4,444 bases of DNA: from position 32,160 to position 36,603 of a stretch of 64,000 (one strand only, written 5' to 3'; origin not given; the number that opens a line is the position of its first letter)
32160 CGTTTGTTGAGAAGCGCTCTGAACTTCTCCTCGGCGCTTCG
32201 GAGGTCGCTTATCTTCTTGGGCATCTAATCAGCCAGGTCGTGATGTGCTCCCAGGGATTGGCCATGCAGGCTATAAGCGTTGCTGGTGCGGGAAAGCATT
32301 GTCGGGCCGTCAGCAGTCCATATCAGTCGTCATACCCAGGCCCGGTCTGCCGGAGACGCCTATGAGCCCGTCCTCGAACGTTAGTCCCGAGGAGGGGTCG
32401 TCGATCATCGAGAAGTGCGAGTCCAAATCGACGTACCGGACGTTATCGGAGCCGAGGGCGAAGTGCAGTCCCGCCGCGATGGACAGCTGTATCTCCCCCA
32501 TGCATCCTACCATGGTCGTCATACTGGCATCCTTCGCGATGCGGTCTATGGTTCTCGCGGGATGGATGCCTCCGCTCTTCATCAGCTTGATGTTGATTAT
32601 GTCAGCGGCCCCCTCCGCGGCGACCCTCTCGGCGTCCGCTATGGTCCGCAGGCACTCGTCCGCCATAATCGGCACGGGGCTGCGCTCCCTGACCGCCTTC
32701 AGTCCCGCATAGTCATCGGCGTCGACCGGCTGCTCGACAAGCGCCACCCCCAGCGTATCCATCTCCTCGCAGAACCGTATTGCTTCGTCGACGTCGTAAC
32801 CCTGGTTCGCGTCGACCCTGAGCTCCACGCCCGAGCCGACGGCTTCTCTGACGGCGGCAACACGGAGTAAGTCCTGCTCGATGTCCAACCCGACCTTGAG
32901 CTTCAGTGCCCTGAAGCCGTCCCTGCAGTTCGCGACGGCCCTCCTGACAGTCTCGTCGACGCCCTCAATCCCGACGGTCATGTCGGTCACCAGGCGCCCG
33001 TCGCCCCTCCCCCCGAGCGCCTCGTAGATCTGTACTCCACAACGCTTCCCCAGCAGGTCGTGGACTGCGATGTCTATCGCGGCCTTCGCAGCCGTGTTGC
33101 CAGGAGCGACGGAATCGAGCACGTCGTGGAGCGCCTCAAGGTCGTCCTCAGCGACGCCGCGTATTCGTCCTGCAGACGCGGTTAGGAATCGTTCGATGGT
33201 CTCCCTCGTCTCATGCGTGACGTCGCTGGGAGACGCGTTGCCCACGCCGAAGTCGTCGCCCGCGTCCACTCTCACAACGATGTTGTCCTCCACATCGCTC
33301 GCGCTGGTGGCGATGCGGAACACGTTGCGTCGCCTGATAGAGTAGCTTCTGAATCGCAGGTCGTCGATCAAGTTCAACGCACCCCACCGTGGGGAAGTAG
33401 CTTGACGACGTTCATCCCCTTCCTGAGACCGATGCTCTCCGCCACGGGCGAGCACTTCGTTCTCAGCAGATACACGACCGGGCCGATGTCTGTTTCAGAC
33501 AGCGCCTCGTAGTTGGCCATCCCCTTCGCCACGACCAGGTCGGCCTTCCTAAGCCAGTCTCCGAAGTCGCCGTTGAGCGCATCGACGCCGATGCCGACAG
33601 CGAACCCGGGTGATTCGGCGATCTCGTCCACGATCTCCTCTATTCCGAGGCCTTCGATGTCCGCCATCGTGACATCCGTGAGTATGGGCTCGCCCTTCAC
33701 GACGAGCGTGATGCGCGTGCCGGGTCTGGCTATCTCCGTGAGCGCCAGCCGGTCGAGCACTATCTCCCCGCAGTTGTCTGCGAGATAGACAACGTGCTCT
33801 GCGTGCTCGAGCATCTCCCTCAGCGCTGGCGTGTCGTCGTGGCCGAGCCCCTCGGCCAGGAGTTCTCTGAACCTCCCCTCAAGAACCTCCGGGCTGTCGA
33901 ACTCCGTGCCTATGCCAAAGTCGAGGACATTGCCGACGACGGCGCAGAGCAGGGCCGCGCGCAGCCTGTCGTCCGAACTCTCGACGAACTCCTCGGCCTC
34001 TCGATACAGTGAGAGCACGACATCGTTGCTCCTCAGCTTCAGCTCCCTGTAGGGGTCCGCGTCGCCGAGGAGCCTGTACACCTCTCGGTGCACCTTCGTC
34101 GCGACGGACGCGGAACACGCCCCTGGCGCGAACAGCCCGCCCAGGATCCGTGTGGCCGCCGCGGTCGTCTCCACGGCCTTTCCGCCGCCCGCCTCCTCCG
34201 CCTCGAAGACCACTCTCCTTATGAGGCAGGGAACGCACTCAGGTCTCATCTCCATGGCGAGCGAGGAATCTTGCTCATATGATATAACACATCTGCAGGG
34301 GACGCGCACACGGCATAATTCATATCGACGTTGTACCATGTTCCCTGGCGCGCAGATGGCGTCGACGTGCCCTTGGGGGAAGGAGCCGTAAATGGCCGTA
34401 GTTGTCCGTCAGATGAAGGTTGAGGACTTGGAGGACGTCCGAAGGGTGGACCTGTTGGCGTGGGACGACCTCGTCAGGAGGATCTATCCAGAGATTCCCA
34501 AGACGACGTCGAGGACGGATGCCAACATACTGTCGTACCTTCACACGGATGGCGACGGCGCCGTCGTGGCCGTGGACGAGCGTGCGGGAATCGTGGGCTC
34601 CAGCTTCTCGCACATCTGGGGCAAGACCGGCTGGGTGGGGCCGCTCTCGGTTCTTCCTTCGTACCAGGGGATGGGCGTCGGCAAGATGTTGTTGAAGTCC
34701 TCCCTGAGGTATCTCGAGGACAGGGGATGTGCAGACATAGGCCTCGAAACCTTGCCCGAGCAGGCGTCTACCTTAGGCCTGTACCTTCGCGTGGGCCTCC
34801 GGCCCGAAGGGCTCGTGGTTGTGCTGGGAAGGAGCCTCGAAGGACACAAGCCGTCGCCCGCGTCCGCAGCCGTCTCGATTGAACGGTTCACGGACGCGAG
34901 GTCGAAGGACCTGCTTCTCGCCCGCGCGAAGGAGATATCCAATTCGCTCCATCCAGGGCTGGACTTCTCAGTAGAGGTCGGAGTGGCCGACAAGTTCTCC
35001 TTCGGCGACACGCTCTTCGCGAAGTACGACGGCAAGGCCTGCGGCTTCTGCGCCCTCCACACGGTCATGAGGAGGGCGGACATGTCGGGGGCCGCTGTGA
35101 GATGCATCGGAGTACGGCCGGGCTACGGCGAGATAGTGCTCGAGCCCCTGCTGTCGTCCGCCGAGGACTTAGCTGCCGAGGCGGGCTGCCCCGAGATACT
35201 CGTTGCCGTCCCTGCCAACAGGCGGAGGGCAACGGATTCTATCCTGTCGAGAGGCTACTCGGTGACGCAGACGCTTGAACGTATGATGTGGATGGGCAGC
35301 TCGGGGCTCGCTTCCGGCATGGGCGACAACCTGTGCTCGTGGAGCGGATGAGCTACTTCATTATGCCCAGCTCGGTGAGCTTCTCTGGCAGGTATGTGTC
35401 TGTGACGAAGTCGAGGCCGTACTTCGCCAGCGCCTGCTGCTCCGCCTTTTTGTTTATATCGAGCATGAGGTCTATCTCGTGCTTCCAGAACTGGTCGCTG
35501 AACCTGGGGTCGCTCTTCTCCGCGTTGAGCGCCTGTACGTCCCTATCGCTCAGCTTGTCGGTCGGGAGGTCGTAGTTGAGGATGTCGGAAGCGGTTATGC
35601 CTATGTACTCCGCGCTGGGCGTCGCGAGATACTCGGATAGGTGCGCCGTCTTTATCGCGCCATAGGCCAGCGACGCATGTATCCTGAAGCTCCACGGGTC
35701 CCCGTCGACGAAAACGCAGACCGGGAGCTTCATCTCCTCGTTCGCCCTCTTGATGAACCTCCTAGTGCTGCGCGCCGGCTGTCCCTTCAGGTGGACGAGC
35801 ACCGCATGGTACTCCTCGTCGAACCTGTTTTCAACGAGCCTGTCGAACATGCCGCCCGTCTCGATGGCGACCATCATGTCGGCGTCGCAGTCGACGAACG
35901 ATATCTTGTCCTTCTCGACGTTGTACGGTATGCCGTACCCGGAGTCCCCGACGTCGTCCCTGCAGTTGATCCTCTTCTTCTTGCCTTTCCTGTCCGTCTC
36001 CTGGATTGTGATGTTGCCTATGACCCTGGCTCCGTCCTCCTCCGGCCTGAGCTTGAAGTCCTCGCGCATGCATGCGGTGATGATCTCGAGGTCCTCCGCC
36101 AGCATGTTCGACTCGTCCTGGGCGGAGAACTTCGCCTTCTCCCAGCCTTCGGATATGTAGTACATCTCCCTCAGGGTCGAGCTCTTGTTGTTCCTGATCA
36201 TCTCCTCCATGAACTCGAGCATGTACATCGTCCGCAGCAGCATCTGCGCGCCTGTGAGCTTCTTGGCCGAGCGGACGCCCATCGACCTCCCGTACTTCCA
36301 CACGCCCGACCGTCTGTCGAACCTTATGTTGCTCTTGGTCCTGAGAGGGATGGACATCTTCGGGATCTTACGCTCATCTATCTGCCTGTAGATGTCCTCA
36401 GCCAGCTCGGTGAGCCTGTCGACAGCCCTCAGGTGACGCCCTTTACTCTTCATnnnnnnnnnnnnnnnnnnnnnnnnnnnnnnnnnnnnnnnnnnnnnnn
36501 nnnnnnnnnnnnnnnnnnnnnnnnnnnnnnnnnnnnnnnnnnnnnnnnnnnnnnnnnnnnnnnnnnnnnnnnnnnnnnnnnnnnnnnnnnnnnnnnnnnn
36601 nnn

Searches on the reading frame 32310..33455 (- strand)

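Call 19: search_protein_families(library=pfam, proteins=[window:32310-33455:-], max_evalue=0.0001)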
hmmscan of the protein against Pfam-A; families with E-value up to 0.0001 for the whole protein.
window:32310-33455:- (381 aa): 2 families
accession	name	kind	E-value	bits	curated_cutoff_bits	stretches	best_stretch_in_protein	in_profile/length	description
PF13378.12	MR_MLE_C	-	1.8e-56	191.7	29.4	1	171-380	4-218/219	Enolase C-terminal domain-like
PF02746.21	MR_MLE_N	-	1.9e-07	31.7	22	1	46-148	16-117/117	Mandelate racemase / muconate lactonizing enzyme, N-terminal domain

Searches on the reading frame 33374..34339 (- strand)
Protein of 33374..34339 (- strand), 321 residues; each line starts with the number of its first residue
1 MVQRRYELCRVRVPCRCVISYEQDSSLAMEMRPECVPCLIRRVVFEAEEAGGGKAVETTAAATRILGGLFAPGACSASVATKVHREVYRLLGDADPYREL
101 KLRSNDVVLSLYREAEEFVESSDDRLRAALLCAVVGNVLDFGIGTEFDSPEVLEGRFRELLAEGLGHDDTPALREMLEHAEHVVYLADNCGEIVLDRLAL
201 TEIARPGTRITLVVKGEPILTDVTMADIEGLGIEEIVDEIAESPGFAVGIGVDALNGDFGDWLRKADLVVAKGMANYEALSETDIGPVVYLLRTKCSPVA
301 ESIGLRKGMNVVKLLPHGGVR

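Call 19: search_protein_families(library=pfam, proteins=[window:33374-34339:-], max_evalue=0.0001)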
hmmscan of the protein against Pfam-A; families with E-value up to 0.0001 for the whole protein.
window:33374-34339:- (321 aa): 1 family
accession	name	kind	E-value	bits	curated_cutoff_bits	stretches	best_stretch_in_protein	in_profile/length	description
PF01937.24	ARMT1-like_dom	-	9.4e-60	202.8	25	1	32-309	2-309/311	Damage-control phosphatase ARMT1-like domain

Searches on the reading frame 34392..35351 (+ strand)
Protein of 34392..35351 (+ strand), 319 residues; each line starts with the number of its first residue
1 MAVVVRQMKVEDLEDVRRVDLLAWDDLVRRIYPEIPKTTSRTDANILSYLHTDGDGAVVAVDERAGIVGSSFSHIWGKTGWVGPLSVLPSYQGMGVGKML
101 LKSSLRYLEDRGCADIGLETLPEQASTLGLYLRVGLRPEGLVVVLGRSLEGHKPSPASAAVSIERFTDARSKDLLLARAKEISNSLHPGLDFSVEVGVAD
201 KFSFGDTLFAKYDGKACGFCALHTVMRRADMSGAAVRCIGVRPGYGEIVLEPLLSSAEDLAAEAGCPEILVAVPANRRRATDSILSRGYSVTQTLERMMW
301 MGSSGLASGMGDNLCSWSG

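Call 19: search_protein_families(library=pfam, proteins=[window:34392-35351:+], max_evalue=0.0001)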
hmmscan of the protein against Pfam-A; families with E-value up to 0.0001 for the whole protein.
window:34392-35351:+ (319 aa): 2 families
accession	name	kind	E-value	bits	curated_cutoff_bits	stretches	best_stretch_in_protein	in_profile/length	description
PF00583.31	Acetyltransf_1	-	7.3e-16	58.9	20.7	1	27-135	7-115/116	Acetyltransferase (GNAT) family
PF13508.13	Acetyltransf_7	-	8.4e-09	36.1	27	1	58-135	6-81/84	Acetyltransferase (GNAT) domain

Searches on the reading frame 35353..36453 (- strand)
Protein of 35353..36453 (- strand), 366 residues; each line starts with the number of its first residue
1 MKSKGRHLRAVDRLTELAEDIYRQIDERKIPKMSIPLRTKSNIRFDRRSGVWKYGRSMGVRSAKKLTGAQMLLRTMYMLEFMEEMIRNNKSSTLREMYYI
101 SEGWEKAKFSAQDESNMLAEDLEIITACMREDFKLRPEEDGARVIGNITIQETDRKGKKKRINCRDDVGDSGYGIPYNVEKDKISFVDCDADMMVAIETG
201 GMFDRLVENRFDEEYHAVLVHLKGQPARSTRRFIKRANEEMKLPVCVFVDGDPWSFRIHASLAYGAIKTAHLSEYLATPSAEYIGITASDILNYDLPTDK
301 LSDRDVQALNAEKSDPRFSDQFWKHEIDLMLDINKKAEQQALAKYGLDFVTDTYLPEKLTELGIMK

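Call 19: search_protein_families(library=pfam, proteins=[window:35353-36453:-], max_evalue=0.0001)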
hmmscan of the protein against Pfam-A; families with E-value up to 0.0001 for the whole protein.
window:35353-36453:- (366 aa): 3 families
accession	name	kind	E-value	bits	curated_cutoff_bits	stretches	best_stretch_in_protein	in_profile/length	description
PF21180.3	TOP6A-Spo11_Toprim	-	3.7e-58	196.7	24.1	1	194-359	2-170/170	Topoisomerase 6 subunit A/Spo11, Toprim domain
PF20768.2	Topo_VI_alpha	-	1.5e-21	76.3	23.6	1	138-190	1-50/50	All-beta domain in DNA topoisomerase VI alpha subunit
PF04406.19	TP6A_N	-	7.2e-18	64.6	26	1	72-134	3-61/62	Type IIB DNA topoisomerase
